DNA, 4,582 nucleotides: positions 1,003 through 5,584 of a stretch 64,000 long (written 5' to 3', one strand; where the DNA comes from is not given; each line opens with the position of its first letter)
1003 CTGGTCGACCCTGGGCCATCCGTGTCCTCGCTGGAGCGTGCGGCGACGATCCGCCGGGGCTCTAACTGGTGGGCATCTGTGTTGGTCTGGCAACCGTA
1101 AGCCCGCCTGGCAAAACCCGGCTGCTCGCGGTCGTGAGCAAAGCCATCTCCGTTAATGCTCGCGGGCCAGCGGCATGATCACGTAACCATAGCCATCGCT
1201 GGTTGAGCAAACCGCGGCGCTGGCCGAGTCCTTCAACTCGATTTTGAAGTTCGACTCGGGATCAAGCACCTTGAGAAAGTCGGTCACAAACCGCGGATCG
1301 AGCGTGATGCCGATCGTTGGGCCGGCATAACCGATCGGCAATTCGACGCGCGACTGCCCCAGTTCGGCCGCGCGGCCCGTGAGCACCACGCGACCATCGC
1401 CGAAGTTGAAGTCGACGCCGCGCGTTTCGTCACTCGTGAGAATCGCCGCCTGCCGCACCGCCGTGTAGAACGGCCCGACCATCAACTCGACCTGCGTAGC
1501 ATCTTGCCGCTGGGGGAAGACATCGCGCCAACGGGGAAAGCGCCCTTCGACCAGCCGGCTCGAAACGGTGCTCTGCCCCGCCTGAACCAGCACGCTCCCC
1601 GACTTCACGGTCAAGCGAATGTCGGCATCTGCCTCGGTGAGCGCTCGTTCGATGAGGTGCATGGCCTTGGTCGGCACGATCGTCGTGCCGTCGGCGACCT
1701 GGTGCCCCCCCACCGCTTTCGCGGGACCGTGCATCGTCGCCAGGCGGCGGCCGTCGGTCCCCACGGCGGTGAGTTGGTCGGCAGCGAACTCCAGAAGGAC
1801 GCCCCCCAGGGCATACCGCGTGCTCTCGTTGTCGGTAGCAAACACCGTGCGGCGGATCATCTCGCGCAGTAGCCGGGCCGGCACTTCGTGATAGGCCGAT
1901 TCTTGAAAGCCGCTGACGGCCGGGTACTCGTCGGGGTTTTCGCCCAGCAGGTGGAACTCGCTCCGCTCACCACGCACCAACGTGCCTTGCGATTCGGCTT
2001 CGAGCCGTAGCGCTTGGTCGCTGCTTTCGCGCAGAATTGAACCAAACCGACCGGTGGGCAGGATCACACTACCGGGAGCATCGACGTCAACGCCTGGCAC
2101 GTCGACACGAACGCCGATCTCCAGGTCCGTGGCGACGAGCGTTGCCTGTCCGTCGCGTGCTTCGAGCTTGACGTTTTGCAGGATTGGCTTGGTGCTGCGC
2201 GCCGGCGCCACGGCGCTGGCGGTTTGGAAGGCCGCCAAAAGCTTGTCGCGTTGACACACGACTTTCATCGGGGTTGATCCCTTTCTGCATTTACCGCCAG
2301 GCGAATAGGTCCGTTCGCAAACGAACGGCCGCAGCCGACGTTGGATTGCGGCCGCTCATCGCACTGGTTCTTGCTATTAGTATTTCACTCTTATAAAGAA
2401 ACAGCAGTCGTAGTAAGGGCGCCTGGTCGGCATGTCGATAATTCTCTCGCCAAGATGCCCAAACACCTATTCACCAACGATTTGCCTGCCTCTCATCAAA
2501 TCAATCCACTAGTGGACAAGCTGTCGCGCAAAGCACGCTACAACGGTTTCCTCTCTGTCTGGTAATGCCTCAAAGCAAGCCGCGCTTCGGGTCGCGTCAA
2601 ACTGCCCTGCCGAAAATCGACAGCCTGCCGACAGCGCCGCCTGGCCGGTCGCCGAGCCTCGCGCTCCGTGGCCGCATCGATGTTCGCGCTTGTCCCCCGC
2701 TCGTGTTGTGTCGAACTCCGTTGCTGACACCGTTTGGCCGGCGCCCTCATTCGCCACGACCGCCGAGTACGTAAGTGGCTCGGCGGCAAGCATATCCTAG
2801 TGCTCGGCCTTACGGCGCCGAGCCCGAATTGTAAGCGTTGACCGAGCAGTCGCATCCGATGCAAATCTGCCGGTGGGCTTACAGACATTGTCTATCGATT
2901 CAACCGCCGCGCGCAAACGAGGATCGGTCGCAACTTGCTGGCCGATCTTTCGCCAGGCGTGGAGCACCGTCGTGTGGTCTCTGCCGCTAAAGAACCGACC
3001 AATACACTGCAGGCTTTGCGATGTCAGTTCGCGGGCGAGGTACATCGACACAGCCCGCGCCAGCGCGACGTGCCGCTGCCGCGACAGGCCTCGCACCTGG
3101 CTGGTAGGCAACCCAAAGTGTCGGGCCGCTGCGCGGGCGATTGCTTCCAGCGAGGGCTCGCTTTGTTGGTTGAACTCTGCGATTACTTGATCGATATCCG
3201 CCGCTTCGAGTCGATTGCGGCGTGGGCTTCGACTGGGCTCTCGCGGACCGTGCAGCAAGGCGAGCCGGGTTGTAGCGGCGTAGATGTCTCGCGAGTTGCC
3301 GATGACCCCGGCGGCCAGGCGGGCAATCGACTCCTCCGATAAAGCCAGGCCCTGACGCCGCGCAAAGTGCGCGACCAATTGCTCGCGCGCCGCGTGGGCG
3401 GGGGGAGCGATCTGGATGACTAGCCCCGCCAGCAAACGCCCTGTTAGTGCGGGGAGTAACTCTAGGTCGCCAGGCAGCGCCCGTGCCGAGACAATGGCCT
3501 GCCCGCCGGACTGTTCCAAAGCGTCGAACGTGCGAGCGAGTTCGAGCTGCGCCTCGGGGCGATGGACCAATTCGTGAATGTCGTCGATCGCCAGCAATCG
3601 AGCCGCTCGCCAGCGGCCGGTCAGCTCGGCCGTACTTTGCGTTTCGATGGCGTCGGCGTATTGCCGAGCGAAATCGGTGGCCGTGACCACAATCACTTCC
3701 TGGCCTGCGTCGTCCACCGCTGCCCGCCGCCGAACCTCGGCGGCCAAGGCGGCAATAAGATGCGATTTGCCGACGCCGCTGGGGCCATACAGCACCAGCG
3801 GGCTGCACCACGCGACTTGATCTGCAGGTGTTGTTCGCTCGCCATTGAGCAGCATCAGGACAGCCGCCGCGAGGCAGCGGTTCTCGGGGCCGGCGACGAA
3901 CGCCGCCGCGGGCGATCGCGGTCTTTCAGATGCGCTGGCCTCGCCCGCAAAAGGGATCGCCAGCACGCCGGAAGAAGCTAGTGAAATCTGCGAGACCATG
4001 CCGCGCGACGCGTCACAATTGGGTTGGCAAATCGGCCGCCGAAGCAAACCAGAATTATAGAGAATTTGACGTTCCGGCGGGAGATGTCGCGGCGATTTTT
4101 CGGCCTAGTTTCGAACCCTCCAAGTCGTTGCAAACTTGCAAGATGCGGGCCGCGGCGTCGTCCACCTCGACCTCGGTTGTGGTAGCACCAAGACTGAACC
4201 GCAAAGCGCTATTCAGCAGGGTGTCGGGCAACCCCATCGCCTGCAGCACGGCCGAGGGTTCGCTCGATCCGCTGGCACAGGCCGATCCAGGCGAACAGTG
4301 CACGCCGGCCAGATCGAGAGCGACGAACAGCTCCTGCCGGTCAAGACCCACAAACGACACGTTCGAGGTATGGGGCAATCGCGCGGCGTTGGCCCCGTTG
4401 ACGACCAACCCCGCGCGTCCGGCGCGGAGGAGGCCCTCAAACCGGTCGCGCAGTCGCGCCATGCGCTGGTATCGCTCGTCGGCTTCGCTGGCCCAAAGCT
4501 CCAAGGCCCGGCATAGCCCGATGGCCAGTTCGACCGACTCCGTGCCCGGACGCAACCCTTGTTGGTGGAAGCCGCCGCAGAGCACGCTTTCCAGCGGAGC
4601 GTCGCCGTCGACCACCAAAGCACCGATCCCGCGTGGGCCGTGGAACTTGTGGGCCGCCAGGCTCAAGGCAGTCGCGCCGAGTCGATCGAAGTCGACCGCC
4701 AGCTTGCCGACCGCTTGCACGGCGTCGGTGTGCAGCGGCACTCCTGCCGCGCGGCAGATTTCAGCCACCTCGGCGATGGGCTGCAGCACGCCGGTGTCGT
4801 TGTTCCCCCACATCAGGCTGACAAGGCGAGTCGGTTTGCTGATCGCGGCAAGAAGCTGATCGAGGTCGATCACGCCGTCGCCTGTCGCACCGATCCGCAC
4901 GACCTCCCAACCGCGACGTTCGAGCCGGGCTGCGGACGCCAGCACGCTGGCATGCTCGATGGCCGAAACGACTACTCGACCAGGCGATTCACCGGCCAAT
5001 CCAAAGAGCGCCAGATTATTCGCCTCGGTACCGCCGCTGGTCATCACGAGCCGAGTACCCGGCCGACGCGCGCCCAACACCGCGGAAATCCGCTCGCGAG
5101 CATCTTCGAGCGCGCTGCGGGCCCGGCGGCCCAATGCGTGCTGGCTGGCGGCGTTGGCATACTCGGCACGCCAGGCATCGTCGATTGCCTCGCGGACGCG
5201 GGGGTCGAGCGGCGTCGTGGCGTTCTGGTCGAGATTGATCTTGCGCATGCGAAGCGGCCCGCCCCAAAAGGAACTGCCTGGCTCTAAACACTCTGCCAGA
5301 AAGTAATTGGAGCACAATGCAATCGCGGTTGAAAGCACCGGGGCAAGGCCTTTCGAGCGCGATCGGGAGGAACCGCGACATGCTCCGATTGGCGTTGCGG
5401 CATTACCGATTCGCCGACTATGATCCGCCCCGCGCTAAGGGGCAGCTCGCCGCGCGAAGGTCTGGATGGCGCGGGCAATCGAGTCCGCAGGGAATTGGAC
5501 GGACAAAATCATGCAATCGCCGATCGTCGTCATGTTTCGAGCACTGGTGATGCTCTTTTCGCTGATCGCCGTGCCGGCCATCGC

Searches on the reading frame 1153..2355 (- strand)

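Call 82: search_protein_families(library=pfam, proteins=[window:1153-2355:-], max_evalue=0.0001)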
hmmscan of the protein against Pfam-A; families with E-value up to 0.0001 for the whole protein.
window:1153-2355:- (400 aa): 3 families
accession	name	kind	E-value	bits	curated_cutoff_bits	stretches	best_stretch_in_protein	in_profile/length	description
PF00712.24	DNA_pol3_beta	-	6.2e-26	91.3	24.4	1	30-147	1-119/120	DNA polymerase III beta subunit, N-terminal domain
PF02767.21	DNA_pol3_beta_2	-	5.1e-23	82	27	1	158-274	2-115/116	DNA polymerase III beta subunit, central domain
PF02768.20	DNA_pol3_beta_3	-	4.9e-14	52.6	27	1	278-396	2-120/121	DNA polymerase III beta subunit, C-terminal domain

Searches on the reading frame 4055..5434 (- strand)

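Call 82: search_protein_families(library=pfam, proteins=[window:4055-5434:-], max_evalue=0.0001)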
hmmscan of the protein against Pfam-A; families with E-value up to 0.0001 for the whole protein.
window:4055-5434:- (459 aa): 4 families
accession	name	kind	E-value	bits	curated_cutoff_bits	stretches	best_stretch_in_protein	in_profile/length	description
PF00266.25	Aminotran_5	-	3.3e-61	207.7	21.5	1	66-425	1-369/371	Aminotransferase class-V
PF00155.27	Aminotran_1_2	-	7.6e-11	42.2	19.7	1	65-237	3-185/361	Aminotransferase class I and II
PF01212.27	Beta_elim_lyase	-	4.6e-07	29.9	27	1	130-238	51-169/288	Beta-eliminating lyase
PF01041.23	DegT_DnrJ_EryC1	-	3.2e-06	27.1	19.8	1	130-267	43-173/360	DegT/DnrJ/EryC1/StrS aminotransferase family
